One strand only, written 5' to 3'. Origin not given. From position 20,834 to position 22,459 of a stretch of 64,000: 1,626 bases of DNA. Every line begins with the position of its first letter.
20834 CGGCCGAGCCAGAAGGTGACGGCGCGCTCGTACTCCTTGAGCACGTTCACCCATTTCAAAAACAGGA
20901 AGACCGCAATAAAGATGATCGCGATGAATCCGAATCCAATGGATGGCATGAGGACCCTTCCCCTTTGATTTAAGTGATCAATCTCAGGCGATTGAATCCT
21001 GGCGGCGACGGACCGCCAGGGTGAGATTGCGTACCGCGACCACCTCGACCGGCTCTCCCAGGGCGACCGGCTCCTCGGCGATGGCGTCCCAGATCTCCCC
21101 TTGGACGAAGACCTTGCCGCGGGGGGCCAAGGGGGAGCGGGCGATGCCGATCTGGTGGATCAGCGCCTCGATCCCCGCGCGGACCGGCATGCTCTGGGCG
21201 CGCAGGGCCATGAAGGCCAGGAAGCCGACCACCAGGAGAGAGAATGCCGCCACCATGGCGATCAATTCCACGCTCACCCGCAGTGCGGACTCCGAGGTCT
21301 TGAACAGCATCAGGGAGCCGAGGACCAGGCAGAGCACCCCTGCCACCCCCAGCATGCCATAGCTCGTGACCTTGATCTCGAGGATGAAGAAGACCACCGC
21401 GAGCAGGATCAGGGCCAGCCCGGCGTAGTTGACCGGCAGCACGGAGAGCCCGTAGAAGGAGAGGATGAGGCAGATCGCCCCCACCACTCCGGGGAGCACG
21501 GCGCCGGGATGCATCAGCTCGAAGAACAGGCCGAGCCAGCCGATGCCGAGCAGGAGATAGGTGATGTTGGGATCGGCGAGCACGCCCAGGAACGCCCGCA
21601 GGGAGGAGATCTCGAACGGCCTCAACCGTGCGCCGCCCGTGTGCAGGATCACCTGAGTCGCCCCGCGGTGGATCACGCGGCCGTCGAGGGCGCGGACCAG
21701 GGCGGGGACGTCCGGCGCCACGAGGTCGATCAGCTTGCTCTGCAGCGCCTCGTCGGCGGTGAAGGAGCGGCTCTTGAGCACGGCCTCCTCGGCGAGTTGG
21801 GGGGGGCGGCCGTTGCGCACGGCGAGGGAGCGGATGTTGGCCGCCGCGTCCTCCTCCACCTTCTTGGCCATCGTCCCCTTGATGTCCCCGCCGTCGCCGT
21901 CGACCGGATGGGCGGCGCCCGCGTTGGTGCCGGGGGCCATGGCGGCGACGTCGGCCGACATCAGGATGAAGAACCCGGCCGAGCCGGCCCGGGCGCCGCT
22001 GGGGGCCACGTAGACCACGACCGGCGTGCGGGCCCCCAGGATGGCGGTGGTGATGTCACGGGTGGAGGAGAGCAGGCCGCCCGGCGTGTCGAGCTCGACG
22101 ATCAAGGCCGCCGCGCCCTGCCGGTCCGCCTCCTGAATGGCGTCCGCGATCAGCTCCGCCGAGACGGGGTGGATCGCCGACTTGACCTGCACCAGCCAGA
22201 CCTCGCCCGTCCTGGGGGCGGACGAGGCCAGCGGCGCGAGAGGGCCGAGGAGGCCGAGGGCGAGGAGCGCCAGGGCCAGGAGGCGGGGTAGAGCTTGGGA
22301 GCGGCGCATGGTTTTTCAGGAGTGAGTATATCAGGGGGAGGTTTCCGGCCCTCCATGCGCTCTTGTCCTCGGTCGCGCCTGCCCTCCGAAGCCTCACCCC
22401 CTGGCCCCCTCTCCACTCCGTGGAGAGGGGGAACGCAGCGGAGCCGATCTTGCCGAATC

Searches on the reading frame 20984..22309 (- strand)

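Call 13: search_protein_families(library=pfam, proteins=[window:20984-22309:-], max_evalue=0.01)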
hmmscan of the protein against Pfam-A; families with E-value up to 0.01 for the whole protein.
window:20984-22309:- (441 aa): 4 families
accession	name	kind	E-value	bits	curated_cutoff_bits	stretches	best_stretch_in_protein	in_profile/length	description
PF24961.1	NfeD_membrane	-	3e-27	95.5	26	1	248-365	1-117/119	NfeD integral membrane domain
PF25145.1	NfeD1b_N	-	8.7e-20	71.5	40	1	37-197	2-155/189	NfeD1b, N-terminal domain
PF01957.25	NfeD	-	5.6e-13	49.3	29.1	1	381-435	2-57/57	NfeD-like C-terminal, partner-binding domain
PF00574.28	CLP_protease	-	0.0049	17.2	20.2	1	66-198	46-179/182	Clp protease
